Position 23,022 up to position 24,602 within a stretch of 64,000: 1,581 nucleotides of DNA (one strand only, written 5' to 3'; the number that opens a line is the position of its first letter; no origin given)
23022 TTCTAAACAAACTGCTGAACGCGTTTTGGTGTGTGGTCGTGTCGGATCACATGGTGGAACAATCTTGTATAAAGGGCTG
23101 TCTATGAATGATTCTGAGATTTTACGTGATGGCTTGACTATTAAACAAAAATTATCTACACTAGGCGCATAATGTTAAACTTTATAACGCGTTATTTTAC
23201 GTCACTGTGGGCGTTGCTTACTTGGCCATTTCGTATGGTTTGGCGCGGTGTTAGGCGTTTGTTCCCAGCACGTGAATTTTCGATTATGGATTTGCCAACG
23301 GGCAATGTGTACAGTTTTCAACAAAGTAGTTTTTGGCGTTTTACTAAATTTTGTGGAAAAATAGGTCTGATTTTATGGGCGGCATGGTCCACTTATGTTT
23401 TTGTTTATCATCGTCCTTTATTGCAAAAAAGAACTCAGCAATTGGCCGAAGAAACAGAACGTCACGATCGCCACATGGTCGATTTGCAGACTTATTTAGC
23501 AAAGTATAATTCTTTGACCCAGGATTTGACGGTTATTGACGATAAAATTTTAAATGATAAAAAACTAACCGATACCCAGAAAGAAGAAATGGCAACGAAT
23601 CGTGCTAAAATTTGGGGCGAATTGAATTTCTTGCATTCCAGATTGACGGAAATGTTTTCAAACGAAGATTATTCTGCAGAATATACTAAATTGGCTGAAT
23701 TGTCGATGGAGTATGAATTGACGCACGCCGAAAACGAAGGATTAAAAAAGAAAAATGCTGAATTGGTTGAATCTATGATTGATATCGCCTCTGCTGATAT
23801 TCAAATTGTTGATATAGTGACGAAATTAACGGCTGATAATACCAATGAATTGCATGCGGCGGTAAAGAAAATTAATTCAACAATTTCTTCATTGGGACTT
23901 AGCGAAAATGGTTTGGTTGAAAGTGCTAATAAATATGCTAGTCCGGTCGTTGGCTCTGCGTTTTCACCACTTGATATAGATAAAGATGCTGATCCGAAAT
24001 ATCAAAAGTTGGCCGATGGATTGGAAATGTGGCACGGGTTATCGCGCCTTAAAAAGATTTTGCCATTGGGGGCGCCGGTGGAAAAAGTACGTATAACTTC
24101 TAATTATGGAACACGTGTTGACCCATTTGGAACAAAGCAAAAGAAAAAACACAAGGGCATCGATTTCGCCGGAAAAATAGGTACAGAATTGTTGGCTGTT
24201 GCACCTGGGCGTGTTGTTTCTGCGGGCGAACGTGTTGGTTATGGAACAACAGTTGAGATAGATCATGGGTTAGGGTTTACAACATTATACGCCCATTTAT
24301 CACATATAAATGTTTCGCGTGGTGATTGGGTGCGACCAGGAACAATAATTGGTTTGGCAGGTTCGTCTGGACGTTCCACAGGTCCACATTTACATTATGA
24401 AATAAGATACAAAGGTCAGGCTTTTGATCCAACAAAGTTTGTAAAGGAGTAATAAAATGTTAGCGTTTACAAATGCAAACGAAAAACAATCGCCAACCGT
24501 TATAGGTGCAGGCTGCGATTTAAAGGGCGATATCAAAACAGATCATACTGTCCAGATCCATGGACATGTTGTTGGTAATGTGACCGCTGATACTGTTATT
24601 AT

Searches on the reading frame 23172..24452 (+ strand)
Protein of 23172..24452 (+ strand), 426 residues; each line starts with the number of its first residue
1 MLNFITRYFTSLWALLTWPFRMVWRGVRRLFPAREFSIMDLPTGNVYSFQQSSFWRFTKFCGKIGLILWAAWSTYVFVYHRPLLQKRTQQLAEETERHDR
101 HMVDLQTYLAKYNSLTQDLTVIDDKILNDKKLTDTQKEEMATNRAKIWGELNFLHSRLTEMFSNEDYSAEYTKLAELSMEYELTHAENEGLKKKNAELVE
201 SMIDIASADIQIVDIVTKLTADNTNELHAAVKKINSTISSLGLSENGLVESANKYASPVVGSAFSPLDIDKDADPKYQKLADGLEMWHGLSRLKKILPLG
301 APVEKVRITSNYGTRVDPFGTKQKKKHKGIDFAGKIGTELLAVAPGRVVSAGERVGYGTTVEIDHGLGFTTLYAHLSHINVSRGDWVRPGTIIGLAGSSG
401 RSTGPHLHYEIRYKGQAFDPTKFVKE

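Call 27: search_protein_families(library=pfam, proteins=[window:23172-24452:+], max_evalue=0.001)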
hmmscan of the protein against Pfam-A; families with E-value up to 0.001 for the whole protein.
window:23172-24452:+ (426 aa): 1 family
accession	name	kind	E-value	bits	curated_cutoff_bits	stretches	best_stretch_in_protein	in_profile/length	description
PF01551.29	Peptidase_M23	-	1.4e-33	115.4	28.7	1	326-420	2-96/96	Peptidase family M23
